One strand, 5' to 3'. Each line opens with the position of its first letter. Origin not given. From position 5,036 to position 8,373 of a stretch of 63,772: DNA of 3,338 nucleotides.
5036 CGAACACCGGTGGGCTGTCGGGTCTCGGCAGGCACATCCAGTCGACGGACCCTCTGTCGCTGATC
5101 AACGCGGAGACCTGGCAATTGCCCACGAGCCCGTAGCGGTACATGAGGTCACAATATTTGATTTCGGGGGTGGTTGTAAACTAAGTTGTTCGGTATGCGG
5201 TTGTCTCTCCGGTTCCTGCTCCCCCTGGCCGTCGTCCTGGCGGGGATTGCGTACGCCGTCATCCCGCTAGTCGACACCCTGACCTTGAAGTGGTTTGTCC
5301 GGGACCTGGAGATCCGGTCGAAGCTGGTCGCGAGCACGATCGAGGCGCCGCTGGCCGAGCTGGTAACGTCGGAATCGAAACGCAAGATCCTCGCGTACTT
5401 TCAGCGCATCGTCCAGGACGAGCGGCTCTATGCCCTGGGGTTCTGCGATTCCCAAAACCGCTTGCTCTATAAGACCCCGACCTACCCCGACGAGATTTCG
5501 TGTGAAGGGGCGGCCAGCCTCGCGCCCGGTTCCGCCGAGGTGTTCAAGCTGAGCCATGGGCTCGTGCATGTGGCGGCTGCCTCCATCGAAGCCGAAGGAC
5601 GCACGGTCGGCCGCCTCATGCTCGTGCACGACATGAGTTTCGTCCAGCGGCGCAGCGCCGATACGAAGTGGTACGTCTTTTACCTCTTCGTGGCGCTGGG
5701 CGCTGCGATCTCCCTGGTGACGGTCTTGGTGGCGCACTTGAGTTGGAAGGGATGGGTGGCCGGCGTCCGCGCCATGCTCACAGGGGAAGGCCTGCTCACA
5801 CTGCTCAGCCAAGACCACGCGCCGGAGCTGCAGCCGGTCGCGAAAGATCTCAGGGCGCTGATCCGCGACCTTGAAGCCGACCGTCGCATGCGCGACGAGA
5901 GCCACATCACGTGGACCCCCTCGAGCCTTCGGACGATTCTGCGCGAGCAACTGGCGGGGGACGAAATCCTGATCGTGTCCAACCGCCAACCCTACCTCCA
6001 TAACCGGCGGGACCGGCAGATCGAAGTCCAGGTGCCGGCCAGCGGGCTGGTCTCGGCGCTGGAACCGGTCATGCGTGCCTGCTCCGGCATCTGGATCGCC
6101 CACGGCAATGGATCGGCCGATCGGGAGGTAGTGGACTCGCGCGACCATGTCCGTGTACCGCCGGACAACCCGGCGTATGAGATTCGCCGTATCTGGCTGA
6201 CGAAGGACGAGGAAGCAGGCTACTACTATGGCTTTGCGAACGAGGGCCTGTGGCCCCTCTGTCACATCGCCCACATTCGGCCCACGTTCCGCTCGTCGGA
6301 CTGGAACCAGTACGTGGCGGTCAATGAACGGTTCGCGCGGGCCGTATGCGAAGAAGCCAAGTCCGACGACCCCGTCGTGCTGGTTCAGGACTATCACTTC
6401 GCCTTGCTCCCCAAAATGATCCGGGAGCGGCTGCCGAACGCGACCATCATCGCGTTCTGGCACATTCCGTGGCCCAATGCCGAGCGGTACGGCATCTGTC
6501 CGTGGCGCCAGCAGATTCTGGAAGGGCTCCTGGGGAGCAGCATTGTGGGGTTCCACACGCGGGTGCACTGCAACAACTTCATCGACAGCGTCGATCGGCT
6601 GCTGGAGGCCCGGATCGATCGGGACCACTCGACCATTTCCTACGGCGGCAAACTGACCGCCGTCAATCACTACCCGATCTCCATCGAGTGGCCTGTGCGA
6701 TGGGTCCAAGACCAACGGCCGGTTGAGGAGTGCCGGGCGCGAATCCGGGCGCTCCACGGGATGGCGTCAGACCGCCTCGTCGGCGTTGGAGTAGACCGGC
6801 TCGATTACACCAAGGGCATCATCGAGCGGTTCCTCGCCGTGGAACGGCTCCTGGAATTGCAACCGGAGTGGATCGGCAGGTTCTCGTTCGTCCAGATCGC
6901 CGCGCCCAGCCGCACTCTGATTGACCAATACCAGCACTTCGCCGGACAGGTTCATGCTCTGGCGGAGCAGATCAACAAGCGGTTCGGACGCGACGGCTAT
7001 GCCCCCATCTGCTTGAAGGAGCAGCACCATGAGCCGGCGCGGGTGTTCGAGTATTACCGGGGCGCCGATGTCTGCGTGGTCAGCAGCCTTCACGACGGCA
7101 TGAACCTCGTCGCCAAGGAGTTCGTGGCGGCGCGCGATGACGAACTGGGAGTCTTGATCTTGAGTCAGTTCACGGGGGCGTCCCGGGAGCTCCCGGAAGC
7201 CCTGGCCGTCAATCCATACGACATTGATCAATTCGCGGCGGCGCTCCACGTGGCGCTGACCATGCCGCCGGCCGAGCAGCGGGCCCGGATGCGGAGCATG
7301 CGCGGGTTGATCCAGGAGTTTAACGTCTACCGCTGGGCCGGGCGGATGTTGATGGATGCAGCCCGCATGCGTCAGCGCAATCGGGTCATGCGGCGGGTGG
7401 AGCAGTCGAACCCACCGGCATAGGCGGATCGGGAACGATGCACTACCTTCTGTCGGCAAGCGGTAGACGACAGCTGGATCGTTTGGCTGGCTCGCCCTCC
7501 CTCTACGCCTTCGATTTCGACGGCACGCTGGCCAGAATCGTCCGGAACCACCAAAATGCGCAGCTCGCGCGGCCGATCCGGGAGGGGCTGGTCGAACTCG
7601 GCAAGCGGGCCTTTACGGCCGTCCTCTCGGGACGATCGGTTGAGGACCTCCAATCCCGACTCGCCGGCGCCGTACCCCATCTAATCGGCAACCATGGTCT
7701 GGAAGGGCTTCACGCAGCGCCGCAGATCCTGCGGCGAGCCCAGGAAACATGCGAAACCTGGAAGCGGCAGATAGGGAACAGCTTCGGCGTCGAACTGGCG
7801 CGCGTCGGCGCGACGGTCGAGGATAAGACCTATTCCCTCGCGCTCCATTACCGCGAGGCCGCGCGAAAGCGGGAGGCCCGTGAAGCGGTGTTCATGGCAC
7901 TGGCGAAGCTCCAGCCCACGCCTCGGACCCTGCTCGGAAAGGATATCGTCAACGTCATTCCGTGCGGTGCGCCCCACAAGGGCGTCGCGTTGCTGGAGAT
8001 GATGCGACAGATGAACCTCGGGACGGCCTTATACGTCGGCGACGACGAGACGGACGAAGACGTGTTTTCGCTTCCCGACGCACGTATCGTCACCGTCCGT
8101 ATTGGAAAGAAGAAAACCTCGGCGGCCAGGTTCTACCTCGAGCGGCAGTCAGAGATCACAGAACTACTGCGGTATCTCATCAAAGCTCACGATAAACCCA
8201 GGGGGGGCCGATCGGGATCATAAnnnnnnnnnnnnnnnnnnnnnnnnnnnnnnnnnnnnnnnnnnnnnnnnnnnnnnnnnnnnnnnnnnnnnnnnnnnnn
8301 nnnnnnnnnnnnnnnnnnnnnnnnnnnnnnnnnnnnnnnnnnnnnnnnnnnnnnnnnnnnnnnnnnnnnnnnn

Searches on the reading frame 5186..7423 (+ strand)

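Call 59: search_protein_families(library=pfam, proteins=[window:5186-7423:+], max_evalue=0.0001)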
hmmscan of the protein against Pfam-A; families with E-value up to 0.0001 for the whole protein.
window:5186-7423:+ (745 aa): 1 family
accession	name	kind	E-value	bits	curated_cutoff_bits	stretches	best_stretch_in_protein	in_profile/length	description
PF00982.27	Glyco_transf_20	-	1.8e-122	409.9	32.5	1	261-725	3-471/473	Glycosyltransferase family 20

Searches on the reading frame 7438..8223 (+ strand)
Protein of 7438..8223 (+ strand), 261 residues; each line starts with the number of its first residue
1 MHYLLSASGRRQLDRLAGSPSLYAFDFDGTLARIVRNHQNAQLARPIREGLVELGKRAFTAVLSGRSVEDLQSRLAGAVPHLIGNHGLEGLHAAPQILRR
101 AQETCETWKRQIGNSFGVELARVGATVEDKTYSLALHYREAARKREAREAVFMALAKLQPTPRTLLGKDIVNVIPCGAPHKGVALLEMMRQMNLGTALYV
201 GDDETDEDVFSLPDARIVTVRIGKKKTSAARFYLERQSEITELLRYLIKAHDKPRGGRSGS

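Call 59: search_protein_families(library=pfam, proteins=[window:7438-8223:+], max_evalue=0.0001)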
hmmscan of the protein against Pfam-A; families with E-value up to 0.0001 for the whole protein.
window:7438-8223:+ (261 aa): 1 family
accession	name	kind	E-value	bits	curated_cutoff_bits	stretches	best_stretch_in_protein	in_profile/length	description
PF02358.22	Trehalose_PPase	-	2.8e-23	82.7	27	1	25-213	2-203/235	Trehalose-phosphatase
